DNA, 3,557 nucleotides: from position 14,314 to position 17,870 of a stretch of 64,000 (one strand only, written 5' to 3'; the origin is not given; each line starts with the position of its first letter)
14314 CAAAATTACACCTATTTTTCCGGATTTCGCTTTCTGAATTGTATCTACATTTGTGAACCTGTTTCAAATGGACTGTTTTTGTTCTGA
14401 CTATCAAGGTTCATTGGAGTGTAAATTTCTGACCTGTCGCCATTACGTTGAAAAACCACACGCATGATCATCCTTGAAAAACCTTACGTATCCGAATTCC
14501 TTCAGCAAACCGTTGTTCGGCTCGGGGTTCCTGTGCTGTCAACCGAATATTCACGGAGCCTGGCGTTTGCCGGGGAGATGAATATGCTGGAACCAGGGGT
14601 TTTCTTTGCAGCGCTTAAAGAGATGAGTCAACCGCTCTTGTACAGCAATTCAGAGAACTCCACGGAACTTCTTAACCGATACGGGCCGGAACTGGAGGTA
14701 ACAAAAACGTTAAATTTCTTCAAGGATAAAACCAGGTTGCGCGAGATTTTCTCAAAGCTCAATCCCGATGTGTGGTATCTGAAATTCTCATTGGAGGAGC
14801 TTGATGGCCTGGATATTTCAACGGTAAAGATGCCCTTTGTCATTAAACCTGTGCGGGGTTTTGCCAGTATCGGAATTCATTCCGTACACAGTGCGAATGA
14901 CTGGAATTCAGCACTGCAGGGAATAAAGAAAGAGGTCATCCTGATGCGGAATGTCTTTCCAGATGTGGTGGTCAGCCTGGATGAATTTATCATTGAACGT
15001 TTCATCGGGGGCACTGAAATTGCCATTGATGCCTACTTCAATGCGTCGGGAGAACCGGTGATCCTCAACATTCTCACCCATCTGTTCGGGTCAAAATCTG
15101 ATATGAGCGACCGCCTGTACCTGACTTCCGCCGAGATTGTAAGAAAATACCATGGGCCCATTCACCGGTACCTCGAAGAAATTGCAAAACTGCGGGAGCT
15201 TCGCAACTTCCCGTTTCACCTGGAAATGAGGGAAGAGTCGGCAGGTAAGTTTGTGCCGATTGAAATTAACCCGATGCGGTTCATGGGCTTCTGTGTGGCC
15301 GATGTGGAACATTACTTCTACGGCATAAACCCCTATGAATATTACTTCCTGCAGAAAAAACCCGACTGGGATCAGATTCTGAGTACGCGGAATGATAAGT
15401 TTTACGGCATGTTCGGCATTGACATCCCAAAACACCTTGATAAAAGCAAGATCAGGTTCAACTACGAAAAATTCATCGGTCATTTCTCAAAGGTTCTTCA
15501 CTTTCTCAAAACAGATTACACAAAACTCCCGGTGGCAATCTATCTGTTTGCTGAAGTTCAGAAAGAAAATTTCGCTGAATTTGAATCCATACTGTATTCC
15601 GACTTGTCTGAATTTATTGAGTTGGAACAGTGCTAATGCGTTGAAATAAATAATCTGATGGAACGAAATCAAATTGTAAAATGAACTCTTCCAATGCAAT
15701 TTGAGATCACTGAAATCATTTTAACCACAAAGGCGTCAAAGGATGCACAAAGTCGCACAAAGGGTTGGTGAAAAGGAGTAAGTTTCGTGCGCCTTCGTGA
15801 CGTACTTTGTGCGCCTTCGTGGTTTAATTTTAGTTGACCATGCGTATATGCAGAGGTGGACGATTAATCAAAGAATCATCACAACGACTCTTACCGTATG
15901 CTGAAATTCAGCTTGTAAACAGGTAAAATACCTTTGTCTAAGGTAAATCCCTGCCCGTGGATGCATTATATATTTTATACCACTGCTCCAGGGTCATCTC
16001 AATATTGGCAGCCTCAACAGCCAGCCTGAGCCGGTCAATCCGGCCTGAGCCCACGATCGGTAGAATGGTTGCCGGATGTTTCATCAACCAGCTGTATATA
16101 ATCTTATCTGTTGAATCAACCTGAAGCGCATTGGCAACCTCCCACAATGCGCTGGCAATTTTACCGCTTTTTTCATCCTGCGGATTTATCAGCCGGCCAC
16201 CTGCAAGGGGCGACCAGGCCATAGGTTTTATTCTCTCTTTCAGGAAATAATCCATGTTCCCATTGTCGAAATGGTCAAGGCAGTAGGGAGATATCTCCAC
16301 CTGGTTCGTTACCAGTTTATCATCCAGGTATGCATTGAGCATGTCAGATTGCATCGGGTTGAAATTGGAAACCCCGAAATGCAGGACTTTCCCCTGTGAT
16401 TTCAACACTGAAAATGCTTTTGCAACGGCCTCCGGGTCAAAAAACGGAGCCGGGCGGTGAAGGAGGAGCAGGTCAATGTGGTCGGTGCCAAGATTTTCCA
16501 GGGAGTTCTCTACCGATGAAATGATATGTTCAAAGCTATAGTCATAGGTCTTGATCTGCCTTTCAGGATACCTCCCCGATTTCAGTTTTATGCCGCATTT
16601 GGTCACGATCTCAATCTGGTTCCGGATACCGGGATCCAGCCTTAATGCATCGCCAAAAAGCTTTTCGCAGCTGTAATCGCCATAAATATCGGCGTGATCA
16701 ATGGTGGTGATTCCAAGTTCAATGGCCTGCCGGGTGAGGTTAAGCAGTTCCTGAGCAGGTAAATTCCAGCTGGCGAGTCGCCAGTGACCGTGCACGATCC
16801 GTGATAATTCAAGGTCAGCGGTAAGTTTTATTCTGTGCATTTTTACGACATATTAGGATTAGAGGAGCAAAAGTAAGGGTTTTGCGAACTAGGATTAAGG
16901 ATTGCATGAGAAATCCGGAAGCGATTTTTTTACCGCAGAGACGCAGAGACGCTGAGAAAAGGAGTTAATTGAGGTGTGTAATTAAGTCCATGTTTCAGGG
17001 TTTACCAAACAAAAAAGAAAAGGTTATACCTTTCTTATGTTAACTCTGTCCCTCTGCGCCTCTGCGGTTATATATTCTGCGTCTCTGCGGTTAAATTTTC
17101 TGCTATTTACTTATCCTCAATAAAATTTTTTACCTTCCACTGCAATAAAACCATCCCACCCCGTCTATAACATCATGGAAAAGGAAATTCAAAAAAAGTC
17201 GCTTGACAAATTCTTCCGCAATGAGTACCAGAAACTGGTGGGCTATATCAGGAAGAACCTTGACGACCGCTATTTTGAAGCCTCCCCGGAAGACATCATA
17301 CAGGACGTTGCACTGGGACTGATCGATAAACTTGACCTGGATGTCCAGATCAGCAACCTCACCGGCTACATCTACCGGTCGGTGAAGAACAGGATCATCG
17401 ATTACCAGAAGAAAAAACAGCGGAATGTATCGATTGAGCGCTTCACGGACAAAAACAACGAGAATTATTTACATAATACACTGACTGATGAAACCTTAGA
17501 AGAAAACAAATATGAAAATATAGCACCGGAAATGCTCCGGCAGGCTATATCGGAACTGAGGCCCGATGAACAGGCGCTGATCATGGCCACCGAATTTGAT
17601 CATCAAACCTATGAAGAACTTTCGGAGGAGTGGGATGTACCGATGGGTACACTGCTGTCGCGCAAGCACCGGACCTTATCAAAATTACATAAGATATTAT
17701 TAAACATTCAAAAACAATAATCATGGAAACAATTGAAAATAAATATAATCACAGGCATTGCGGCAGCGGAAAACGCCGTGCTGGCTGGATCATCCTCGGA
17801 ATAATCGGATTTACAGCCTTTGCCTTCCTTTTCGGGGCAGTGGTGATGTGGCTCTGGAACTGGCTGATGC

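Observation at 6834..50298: A structural superfamily of intergenic hairpins whose stems co-vary: (A)ACCRC-[CNNAG units]...[CTNNG units]-GYGGT(T)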

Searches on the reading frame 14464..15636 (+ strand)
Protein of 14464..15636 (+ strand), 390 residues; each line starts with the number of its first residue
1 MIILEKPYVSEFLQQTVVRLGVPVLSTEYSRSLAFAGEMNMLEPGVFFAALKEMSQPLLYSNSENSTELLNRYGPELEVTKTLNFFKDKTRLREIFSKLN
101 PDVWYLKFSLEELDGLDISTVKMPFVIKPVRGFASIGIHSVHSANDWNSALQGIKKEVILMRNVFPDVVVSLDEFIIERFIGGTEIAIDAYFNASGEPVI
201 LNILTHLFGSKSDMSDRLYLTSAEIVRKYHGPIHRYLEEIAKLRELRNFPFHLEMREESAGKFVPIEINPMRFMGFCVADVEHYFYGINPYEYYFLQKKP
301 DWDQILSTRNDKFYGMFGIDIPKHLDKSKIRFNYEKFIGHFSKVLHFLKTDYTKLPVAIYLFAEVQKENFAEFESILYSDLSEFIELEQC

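Call 20: search_protein_families(library=pfam, proteins=[window:14464-15636:+])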
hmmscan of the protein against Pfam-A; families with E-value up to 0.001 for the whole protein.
window:14464-15636:+ (390 aa): 1 family
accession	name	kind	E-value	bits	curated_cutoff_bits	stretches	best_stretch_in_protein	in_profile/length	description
PF13535.11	ATP-grasp_4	-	6.3e-53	179.1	27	1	122-280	2-160/160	ATP-grasp domain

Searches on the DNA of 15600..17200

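Call 52: search_rna_families(source=window, start=15600, end=17200, threshold=evalue, max_evalue=5)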
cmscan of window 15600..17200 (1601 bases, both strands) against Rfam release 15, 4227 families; matches with E-value up to 5: 2.
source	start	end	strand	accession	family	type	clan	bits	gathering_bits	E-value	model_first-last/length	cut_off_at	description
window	16513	16586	-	RF00172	CAESAR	Cis-reg;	-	18.6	45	3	1-80/80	no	ctgf/hcs24 CAESAR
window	16817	16937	+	RF01699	Clostridiales-1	Gene; sRNA;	-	17.3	48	0.85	1-166/166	no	Clostridiales-1 RNA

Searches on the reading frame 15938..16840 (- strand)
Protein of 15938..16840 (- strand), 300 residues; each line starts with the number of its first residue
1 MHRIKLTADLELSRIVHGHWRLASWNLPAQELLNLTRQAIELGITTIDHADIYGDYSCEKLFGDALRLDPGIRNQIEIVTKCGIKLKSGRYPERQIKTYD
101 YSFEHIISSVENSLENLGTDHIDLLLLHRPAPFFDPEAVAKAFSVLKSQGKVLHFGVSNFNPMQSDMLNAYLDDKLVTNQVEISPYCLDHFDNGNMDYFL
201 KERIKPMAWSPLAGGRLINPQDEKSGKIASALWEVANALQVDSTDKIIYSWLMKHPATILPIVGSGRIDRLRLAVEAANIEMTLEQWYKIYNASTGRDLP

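Call 20: search_protein_families(library=pfam, proteins=[window:15938-16840:-])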
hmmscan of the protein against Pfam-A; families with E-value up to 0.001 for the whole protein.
window:15938-16840:- (300 aa): 1 family
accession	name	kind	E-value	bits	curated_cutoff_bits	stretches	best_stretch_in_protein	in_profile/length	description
PF00248.27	Aldo_ket_red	-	9.3e-49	166.5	24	1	14-290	1-286/291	Aldo/keto reductase family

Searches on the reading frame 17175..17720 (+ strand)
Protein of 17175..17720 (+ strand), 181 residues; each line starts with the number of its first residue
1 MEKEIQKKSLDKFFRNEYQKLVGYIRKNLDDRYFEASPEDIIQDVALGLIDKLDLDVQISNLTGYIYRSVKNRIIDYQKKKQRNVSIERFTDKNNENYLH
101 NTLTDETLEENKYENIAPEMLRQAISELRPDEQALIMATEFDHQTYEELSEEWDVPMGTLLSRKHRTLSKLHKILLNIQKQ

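Call 20: search_protein_families(library=pfam, proteins=[window:17175-17720:+])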
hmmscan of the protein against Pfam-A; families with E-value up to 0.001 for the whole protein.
window:17175-17720:+ (181 aa): 3 families
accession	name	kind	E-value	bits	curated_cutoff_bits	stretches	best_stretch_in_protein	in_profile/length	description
PF04542.20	Sigma70_r2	-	4.3e-08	33.3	24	1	16-83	4-70/71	Sigma-70 region 2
PF08281.18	Sigma70_r4_2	-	2.5e-06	27.5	25.7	1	119-171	2-54/54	Sigma-70, region 4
PF04545.22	Sigma70_r4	-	0.00014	21.7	24.1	1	124-171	1-48/50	Sigma-70, region 4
